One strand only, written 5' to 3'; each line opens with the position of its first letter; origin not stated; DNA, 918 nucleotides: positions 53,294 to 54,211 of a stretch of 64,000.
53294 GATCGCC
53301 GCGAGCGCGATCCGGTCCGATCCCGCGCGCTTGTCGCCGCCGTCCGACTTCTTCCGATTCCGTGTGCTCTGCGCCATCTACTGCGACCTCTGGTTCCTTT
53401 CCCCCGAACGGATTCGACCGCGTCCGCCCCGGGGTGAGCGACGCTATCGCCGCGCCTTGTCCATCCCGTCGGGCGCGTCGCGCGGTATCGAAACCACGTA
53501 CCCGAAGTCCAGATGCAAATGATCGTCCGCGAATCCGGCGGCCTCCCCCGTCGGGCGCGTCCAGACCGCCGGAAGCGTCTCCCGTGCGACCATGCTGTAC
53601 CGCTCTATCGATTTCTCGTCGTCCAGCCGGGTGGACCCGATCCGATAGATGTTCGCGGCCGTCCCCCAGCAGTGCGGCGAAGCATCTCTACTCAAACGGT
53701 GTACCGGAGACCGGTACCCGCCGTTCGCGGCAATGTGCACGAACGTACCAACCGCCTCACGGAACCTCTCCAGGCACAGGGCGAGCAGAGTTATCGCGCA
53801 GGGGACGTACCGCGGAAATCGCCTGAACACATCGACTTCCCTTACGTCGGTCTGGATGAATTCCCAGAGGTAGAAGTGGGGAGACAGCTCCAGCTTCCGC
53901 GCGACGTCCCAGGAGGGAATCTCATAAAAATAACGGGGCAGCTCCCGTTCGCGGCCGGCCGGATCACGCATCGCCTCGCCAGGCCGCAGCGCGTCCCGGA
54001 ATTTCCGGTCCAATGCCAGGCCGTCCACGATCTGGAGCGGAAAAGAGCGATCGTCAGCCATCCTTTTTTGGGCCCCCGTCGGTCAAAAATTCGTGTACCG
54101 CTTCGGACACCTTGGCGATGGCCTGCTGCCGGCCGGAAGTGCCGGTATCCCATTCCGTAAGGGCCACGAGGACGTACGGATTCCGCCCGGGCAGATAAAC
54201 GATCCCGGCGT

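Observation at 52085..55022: Signal-less ligase / M15-fold / beta-lactamase-fold trio, divergent from mpl: candidate undescribed cytoplasmic peptide ligation-trimming module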

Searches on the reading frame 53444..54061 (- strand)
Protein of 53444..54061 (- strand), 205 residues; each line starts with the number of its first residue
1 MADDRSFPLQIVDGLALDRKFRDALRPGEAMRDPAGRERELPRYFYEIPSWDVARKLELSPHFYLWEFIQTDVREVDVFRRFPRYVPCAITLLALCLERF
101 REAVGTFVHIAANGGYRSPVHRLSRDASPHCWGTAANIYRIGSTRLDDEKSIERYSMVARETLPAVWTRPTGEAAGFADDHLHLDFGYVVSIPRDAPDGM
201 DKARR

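Call 3: search_protein_families(library=pfam, proteins=[window:53444-54061:-], max_evalue=0.1)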
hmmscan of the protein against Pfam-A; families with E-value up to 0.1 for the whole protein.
window:53444-54061:- (205 aa): 0 families

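Call 4: search_protein_families(library=ncbifam, proteins=[window:53444-54061:-], max_evalue=0.1)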
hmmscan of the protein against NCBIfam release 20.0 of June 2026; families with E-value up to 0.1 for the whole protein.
window:53444-54061:- (205 aa): 0 families
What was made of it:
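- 53444..54061 (-): Gene B: divergent LAS / Peptidase_M15_3-like metallopeptidase (205 aa) with an N-terminal extension of about 55 aa. There is no Pfam or NCBIfam hit for the window protein (calls 3, 4).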

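Call 6: search_solved_structures(query=window:53444-54061:-, max_evalue=10, show_alignments=2)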
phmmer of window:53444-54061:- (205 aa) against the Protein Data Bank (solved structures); distinct sequences matched with E-value up to 10: 3.
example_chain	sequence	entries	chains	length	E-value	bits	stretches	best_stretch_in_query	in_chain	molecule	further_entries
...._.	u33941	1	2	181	0.46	13.2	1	94-157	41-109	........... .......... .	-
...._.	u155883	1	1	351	0.76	12.5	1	105-169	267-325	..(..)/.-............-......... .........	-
8s7b_A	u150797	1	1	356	0.79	12.5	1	105-169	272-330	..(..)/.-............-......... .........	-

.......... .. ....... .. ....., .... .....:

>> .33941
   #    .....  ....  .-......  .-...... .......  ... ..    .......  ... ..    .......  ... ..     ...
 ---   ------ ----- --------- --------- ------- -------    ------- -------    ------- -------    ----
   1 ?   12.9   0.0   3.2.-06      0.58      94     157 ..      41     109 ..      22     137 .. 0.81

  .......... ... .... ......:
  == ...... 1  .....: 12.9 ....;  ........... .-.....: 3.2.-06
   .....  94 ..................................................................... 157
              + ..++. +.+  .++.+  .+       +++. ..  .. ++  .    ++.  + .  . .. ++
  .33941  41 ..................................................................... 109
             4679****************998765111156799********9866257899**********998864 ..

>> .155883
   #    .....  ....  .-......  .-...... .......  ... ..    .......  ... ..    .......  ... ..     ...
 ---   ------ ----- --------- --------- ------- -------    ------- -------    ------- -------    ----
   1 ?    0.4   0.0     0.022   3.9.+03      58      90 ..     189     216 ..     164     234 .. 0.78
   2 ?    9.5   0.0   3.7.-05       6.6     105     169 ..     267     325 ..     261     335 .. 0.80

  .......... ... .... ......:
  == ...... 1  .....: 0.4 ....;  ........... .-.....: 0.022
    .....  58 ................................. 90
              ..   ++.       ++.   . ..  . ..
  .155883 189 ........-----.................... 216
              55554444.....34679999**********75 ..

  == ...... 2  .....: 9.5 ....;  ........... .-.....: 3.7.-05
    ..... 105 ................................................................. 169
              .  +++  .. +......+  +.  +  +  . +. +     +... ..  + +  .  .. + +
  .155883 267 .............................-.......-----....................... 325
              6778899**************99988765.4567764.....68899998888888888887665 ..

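Call 14: find_homologous_proteins(query=window:53444-54061:-, max_evalue=0.001)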
Query window:53444-54061:- (205 aa): 3120 proteins with E <= 0.001 among 3456 candidates; the best 120 are listed.
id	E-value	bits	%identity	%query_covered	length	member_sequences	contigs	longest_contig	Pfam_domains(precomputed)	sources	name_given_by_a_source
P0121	1.7e-124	431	90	100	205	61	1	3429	-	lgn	-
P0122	1.6e-123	428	90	100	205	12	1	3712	-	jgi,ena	-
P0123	2.5e-122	424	89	100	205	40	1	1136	-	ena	-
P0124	5.6e-120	417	89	97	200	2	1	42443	-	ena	-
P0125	1.5e-117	409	84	100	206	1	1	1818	-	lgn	-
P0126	4.2e-97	342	73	95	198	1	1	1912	-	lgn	-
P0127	1.6e-96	340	73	96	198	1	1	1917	-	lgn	-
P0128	4.1e-96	339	72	96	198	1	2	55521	-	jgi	jgi:hypothetical protein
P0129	1.6e-95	337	73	95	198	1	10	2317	-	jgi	jgi:hypothetical protein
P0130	4.8e-95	335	71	96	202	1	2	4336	-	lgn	-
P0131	1.1e-94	334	71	96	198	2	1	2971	-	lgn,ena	-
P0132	1.9e-94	333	72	95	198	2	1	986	-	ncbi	-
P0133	2.5e-94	333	71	96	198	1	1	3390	-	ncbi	-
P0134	2.5e-94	333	71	96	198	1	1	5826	-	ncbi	-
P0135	7.0e-94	331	71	95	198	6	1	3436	-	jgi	jgi:hypothetical protein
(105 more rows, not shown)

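Call 18: search_solved_structures(query=A2, max_evalue=10, show_alignments=3)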
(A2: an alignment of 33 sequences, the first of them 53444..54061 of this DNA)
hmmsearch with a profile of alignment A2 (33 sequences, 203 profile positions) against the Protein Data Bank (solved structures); distinct sequences matched with E-value up to 10: 1.
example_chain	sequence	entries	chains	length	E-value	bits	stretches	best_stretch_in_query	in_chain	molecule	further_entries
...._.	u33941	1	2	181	1.4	11.5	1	93-157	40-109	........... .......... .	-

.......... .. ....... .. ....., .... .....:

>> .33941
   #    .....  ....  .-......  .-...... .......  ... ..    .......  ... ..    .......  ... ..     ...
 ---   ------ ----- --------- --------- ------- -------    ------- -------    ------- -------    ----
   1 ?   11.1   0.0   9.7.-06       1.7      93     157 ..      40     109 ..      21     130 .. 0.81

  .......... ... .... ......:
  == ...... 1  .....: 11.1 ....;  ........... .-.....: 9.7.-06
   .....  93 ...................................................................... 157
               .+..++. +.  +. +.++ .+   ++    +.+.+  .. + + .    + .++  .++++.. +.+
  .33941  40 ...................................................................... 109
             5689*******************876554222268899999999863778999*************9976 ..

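Call 26: predict_structure(alignment_id=A2)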
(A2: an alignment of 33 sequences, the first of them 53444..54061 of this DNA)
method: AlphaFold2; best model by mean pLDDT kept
length: 205 residues; sequences in the alignment: 33
mean_pLDDT: 67.5   pTM: 0.65
mean pLDDT of the five models: 67.5, 60.7, 59.2, 56.0, 49.1
residues with pLDDT >= 90: 23; 70-90: 83; 50-70: 55; < 50: 44
segments of 3 or more residues with pLDDT < 50: 1-5, 70-75, 114-131, 190-197, 199-205
pLDDT, mean of each block of 10 residues (from residue 1): 50 82 75 60 73 73 68 52 63 80 88 44 36 68 90 91 81 73 68 45 40
secondary structure, 60 per line:
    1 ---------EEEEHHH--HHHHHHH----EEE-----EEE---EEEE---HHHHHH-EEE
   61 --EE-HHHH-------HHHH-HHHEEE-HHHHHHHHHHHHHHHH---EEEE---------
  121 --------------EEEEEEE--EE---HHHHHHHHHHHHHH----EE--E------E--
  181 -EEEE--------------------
elements in order: E10-13 H19-25 E30-32 E38-40 E44-47 H51-56 E58-60 H66-69 H77-80 E85-87 H89-104 E108-111 E135-141 H149-162 E182-185

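Call 30: fold_search(model_id=the predicted structure, library=pdb)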
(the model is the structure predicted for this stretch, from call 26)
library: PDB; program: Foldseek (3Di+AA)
matches with E <= 10: 96; with E <= 0.001: 0
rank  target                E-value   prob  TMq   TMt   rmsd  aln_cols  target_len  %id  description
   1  6rmo_P                8.7e-02  0.23  0.21  0.13  12.3       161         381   13  Structure of Plasmodium falciparum IMP-nucleotidase (released 2020-07-15)
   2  6rmo_G                1.2e-01  0.47  0.23  0.13   7.1       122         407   11  Structure of Plasmodium falciparum IMP-nucleotidase (released 2020-07-15)
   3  6rnh_A                1.5e-01  0.63  0.23  0.13   5.5       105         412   10  Structure of C-terminal truncated Plasmodium falciparum IMP-nucleotidase (released 2020-07-15)
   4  6rn1_B                2.0e-01  0.33  0.21  0.14   6.8       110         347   11  Structure of N-terminal truncated Plasmodium falciparum IMP-nucleotidase (released 2020-07-15)
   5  6rmd_A                2.1e-01  0.51  0.22  0.13   5.8       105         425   10  Structure of ATP bound Plasmodium falciparum IMP-nucleotidase (released 2020-07-15)
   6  6rmo_L                2.2e-01  0.38  0.21  0.13   6.8       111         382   11  Structure of Plasmodium falciparum IMP-nucleotidase (released 2020-07-15)
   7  6rme_E                2.2e-01  0.33  0.22  0.14   9.7       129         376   11  Structure of IMP bound Plasmodium falciparum IMP-nucleotidase mutant D172N (released 2020-07-08)
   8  6rnh_B                2.4e-01  0.44  0.22  0.14   6.0       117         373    8  Structure of C-terminal truncated Plasmodium falciparum IMP-nucleotidase (released 2020-07-15)
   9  6rmo_E                2.4e-01  0.25  0.22  0.13   7.2       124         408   11  Structure of Plasmodium falciparum IMP-nucleotidase (released 2020-07-15)
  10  6rmo_M                2.7e-01  0.30  0.21  0.12   6.8       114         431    9  Structure of Plasmodium falciparum IMP-nucleotidase (released 2020-07-15)
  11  6rmo_O                3.0e-01  0.18  0.21  0.12   7.9       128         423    9  Structure of Plasmodium falciparum IMP-nucleotidase (released 2020-07-15)
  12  6rmo_I                4.1e-01  0.16  0.20  0.11   8.1       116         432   11  Structure of Plasmodium falciparum IMP-nucleotidase (released 2020-07-15)
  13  6rmw_E                4.7e-01  0.25  0.23  0.14   9.0       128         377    9  Structure of N-terminal truncated IMP bound Plasmodium falciparum IMP-nucleotidase (released 2020-07-15)
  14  6mrs                  6.0e-01  0.21  0.21  0.40   5.5        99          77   11  De novo designed protein Peak6 (released 2019-06-12)
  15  6rme_F                7.2e-01  0.25  0.22  0.14   5.8       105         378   10  Structure of IMP bound Plasmodium falciparum IMP-nucleotidase mutant D172N (released 2020-07-08)
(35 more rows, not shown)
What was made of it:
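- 53444..54061 (-): The AlphaFold model is poor (pLDDT 67.5), and Foldseek gave nothing significant (calls 26, 30).
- Tried and rejected: The model is poor and Foldseek found nothing significant (calls 26, 30).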

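Call 31: search_protein_families(library=pfam, alignment_id=A2, max_evalue=10)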
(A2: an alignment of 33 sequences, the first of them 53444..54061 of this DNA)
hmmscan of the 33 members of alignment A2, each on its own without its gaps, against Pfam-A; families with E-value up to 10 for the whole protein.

A. member 1, window:53444-54061:- (205 aa): 0 families

B. families by the number of members that match (of 33 scanned): 4 families
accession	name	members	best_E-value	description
PF08291.16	Peptidase_M15_3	11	0.019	Peptidase M15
PF13539.11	Peptidase_M15_4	1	0.045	D-alanyl-D-alanine carboxypeptidase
PF22151.2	Fer4_NDSU1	1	0.098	NADH-ubiquinone oxidoreductase NDSU1/NuoG-like, 4Fe-4S domain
PF05053.19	Menin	1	0.29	Menin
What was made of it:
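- Closest known: Peptidase_M15_3. Different: Below the Pfam threshold (call 31).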

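Call 55: search_dna_similar(query=window:53444-54061:-, collection=phages, mode=protein, max_evalue=10, max_rows=15)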
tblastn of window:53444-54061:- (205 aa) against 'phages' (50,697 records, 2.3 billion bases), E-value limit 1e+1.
Records with a match: 6; places in all: 6; records where one place covers at least 80% of the query: 0.
Best place of each record, by identity: <60% 6.
By first word of the organism name: bajarodmic 2; Microvirus 1; Bacteriophage 1; Peromfec 1; Microbacterium 1.
By host as written in the record: - 3; Marmota flaviventris 1; Peromyscus boylii; specimen_voucher: UMNH:Mamm:44823; Tissue Sample Catalog ... 1; Microbacterium paraoxydans NRRL B-14843 1.
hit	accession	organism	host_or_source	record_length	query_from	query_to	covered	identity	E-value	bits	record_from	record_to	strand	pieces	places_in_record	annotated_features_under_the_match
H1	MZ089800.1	Microvirus mar54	Marmota flaviventris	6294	57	190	65%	28.4%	1e-2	42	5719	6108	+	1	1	peptidase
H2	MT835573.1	Bacteriophage sp.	human fecal samples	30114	58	138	40%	35.7%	3e-3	44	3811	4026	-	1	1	record has no annotation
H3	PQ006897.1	bajarodmic virus 679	Dipodomys merriami feces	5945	59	138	39%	35.6%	2e+0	35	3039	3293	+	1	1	peptidase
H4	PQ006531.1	bajarodmic virus 414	Chaetodipus baileyi feces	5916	59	138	39%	35.6%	3e+0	35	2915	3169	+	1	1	peptidase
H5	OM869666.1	Peromfec virus RodF7_9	Peromyscus boylii; specimen_voucher: ...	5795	53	120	33%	32.4%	8e-1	36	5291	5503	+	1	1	peptidase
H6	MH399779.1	Microbacterium phage Jacko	Microbacterium paraoxydans NRRL B-14843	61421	47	104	28%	37.3%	3e-1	38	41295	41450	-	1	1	71: exonuclease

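Call 56: search_protein_families(library=padloc, proteins=[window:53444-54061:-], max_evalue=1)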
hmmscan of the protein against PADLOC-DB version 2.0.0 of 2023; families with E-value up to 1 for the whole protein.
window:53444-54061:- (205 aa): 0 families

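Call 57: get_annotated_region(hit=H1, flank=400)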
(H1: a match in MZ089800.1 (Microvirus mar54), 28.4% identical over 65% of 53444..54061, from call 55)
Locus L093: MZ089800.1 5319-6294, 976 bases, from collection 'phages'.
description: Microvirus mar54, complete genome.
organism: Microvirus mar54 (NCBI taxid 2851190)
taxonomy: Viruses; Monodnaviria; Sangervirae; Phixviricota; Malgrandaviricetes; Petitvirales; Microviridae
host: Marmota flaviventris; source: feces; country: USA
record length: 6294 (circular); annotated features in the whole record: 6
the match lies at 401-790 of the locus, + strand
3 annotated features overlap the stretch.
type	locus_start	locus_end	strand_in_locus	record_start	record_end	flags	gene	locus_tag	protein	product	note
CDS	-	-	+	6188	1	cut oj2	-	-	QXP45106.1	hypothetical protein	-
CDS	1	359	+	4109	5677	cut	-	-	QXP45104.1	replication initiator protein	Similar to PHA00330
CDS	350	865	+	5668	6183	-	-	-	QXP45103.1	peptidase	-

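Call 58: search_protein_families(library=pfam, proteins=[L093:350-865:+], max_evalue=0.01)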
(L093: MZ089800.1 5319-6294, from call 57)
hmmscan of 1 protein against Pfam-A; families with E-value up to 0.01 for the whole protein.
L093:350-865:+ (171 aa): 1 family
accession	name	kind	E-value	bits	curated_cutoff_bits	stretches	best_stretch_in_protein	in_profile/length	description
PF08291.16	Peptidase_M15_3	-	8.3e-13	48.9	23.2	1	63-141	31-107/108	Peptidase M15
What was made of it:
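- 53444..54061 (-): Weak PF08291 hits appear in 11 of 33 orthologues, best E 0.019 (call 31). hhalign of the family profile against a microvirus peptidase that is itself PF08291 (E 8e-13, call 58) gives 93.5% probability and E 2.3e-7.
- On Peptidase_M15_3 (PF08291) / LAS metallopeptidases (protein B): That peptidase scores 48.9 bits on PF08291 (call 58).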
